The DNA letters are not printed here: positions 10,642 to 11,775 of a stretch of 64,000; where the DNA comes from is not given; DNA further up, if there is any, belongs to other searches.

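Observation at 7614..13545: Orphan pair of stand-alone NRPS-type condensation-domain genes chained to GT2 glycosyltransferase, patatin-like lipase and ROK sugar kinase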

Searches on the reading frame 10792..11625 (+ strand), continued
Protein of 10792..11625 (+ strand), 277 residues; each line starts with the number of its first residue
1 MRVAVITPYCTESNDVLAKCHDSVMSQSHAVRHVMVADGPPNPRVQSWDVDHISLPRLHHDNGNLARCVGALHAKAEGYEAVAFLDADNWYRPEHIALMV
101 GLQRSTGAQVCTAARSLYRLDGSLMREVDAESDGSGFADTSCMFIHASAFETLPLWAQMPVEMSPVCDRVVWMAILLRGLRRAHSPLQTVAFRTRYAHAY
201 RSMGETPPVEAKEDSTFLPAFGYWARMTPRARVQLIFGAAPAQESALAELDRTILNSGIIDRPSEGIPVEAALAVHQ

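Call 61: fold_search(model_id=the predicted structure, library=pdb)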
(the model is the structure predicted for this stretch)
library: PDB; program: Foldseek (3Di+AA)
matches with E <= 10: 1533; with E <= 0.001: 571
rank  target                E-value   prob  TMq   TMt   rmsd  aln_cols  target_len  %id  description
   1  6h4m_I                6.6e-12  1.00  0.56  0.50  12.8       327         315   11  TarP-UDP-GlcNAc-3RboP (released 2018-09-26)
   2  6h4m_D                6.6e-12  1.00  0.54  0.49  13.1       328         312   11  TarP-UDP-GlcNAc-3RboP (released 2018-09-26)
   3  6h4m_Q                9.6e-12  1.00  0.56  0.50  13.4       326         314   13  TarP-UDP-GlcNAc-3RboP (released 2018-09-26)
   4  6h1j_B                1.1e-11  1.00  0.57  0.51  14.2       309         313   13  TarP native (released 2018-09-26)
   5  6h4m_A                1.1e-11  1.00  0.56  0.50  14.3       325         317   13  TarP-UDP-GlcNAc-3RboP (released 2018-09-26)
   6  6h4f_B                1.2e-11  1.00  0.57  0.50  11.2       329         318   13  TarP-3RboP (released 2018-09-26)
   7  9jn3_A                1.3e-11  1.00  0.58  0.55  10.5       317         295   17  Crystal structure of AvpGT in complex with Ara-A (released 2025-01-29)
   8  6h4f_C                1.4e-11  1.00  0.57  0.51  10.6       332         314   13  TarP-3RboP (released 2018-09-26)
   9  6h21_C                1.4e-11  1.00  0.56  0.50  14.5       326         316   13  TarP-UDP-GlcNAc-Mn (released 2018-09-26)
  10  6h4f_Q                1.5e-11  1.00  0.58  0.52  11.2       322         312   14  TarP-3RboP (released 2018-09-26)
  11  6h4f_F                1.5e-11  1.00  0.57  0.51  10.6       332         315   13  TarP-3RboP (released 2018-09-26)
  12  6h1j_C                1.6e-11  1.00  0.58  0.51  14.1       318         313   11  TarP native (released 2018-09-26)
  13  6h1j_A                1.9e-11  1.00  0.56  0.50  13.6       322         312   12  TarP native (released 2018-09-26)
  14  6h21_A                1.9e-11  1.00  0.54  0.49  13.1       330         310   12  TarP-UDP-GlcNAc-Mn (released 2018-09-26)
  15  6h4m_H                2.3e-11  1.00  0.56  0.49  13.5       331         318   14  TarP-UDP-GlcNAc-3RboP (released 2018-09-26)
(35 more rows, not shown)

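Call 66: search_protein_families(library=padloc, proteins=[window:10792-11625:+], max_evalue=0.01)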
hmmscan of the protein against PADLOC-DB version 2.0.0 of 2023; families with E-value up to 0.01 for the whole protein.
window:10792-11625:+ (277 aa): 0 families
